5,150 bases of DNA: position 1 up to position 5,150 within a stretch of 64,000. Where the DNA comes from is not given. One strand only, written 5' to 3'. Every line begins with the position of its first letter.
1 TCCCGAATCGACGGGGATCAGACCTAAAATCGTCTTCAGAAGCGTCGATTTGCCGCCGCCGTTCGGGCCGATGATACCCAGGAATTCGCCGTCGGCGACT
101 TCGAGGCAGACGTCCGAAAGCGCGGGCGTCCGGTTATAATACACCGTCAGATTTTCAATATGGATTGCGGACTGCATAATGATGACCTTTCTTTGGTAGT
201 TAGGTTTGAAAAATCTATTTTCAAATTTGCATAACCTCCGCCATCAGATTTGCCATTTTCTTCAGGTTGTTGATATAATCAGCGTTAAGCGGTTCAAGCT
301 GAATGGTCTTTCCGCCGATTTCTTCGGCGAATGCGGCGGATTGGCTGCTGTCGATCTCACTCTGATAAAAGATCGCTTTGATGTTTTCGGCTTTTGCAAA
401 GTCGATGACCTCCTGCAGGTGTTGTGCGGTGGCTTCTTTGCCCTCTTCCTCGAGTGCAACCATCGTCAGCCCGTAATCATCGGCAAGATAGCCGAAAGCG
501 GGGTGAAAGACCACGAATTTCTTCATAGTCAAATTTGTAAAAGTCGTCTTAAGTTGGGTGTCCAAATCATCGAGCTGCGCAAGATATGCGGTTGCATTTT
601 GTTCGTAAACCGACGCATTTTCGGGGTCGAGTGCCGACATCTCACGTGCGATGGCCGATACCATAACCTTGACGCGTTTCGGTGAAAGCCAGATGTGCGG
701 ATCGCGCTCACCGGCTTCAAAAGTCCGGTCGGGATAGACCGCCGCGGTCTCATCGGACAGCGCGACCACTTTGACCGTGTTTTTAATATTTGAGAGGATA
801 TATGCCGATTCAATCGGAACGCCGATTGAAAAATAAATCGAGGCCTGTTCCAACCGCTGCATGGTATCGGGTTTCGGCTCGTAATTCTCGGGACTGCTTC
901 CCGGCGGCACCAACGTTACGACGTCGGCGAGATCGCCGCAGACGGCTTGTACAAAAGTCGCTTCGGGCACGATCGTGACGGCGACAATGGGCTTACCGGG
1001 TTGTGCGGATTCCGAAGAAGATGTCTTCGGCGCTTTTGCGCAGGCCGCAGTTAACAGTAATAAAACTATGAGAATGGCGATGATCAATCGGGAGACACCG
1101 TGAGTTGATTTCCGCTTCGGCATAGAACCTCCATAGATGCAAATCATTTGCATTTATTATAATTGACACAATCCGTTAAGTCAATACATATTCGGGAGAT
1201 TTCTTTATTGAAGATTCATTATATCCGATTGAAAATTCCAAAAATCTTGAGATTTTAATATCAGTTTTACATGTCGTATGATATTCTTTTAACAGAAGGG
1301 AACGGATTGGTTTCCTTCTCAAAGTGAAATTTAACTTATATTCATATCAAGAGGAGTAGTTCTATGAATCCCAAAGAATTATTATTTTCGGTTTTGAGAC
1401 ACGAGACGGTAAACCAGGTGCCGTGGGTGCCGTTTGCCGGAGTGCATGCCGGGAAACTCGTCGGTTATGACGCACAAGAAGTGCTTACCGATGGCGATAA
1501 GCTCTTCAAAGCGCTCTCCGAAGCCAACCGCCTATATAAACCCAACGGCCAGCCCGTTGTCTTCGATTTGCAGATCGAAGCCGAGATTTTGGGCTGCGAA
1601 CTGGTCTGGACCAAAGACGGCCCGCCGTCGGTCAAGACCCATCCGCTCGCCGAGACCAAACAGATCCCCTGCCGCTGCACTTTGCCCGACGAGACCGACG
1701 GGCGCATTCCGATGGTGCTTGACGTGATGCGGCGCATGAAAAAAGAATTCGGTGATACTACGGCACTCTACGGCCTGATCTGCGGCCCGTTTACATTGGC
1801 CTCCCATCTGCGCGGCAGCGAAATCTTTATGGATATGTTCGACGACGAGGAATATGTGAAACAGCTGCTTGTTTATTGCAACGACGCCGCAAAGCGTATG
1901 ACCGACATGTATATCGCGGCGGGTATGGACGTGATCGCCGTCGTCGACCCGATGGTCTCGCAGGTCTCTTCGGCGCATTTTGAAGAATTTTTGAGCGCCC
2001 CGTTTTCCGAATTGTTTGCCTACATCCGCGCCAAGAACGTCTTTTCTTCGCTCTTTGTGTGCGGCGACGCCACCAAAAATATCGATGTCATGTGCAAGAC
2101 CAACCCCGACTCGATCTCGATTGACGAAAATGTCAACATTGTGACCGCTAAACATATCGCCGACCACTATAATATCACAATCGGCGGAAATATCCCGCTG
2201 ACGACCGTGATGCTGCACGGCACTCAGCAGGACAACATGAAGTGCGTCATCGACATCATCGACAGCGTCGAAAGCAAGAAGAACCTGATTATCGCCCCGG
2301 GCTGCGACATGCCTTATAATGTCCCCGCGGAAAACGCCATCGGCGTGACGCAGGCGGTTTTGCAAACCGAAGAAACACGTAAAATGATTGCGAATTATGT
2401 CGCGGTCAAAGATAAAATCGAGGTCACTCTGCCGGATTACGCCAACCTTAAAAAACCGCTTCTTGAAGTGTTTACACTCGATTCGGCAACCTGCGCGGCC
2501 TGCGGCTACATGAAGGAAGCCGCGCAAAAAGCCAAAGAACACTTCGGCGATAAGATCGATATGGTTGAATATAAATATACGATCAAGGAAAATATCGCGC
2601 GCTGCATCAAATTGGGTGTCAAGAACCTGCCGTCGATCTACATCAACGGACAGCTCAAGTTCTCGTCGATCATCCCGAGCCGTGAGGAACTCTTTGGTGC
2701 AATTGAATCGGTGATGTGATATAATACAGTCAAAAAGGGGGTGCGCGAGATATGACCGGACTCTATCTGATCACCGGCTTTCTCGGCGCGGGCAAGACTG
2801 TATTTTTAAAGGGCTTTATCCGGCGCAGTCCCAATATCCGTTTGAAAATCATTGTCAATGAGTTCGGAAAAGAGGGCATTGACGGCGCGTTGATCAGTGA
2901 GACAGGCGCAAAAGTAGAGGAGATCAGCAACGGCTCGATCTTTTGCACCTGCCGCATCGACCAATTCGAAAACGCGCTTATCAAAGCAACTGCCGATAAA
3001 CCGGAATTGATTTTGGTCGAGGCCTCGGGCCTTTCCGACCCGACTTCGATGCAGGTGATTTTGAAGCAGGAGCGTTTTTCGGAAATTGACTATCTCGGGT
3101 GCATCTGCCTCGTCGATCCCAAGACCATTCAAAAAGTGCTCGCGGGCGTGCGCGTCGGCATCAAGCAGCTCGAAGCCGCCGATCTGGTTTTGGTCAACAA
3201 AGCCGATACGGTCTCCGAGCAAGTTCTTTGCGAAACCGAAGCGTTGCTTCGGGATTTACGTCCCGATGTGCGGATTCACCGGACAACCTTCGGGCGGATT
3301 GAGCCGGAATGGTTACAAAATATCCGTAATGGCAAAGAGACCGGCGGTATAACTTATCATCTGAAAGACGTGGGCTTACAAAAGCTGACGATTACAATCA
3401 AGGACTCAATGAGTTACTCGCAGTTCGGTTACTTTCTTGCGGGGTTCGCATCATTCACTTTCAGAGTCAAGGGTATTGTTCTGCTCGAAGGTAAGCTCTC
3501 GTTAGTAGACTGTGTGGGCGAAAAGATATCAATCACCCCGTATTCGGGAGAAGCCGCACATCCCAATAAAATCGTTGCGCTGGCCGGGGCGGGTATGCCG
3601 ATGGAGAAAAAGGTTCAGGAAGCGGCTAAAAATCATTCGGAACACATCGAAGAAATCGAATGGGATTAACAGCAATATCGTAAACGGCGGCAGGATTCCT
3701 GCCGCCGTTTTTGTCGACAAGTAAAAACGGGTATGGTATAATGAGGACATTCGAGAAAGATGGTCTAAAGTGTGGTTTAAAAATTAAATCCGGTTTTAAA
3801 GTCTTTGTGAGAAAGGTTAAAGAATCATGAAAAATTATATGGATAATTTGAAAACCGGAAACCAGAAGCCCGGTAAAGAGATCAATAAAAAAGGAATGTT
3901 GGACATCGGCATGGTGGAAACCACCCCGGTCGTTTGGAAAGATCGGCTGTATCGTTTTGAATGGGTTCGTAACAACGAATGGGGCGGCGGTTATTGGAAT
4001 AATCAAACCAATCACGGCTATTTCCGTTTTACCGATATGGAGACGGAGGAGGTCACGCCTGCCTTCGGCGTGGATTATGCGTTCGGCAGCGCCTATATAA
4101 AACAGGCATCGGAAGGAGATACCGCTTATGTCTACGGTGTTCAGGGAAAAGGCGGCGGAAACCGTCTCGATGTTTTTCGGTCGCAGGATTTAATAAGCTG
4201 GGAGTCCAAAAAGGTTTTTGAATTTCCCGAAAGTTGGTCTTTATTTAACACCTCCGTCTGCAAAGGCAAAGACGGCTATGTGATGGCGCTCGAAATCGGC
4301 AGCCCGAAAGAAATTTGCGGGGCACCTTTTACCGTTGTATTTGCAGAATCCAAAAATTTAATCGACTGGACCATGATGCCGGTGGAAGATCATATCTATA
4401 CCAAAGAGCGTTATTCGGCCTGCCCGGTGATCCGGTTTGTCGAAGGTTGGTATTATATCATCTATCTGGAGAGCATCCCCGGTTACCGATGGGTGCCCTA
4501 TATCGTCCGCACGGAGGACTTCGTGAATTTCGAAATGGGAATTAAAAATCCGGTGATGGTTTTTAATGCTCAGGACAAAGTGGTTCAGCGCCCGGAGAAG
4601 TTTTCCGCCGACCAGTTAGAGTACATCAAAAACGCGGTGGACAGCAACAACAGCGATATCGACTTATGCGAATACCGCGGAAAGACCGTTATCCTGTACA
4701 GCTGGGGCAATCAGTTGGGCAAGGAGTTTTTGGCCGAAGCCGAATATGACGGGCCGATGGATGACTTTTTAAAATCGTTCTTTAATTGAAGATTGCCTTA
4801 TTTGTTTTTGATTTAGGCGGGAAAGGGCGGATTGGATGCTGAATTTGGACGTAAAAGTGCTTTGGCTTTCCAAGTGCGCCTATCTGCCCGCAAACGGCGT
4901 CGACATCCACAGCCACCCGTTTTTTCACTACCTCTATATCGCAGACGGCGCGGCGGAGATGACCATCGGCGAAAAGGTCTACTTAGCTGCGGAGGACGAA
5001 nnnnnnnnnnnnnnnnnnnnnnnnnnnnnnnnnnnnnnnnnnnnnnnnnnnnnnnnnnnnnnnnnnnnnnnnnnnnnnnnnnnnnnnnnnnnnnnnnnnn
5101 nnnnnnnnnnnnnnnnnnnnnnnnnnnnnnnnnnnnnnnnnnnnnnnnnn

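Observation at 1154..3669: URO-D-family enzyme fused to a CxxC thioredoxin-fold domain, paired with a COG0523 GTPase lacking the canonical CxCC, divergent from znuA-znuC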

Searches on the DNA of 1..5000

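Call 39: search_rna_families(source=window, start=1, end=5000, threshold=evalue, max_evalue=1)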
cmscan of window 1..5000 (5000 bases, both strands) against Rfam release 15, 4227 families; matches with E-value up to 1: 2.
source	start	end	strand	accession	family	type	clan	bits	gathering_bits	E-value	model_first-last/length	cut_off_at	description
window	3682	3710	+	RF00084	CsrC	Gene; sRNA;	CL00106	18.8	61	0.014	212-241/255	no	CsrC RNA family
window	4070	4179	+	RF00195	RsmY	Gene; sRNA;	CL00106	17.7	57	0.42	1-121/121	no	RsmY RNA family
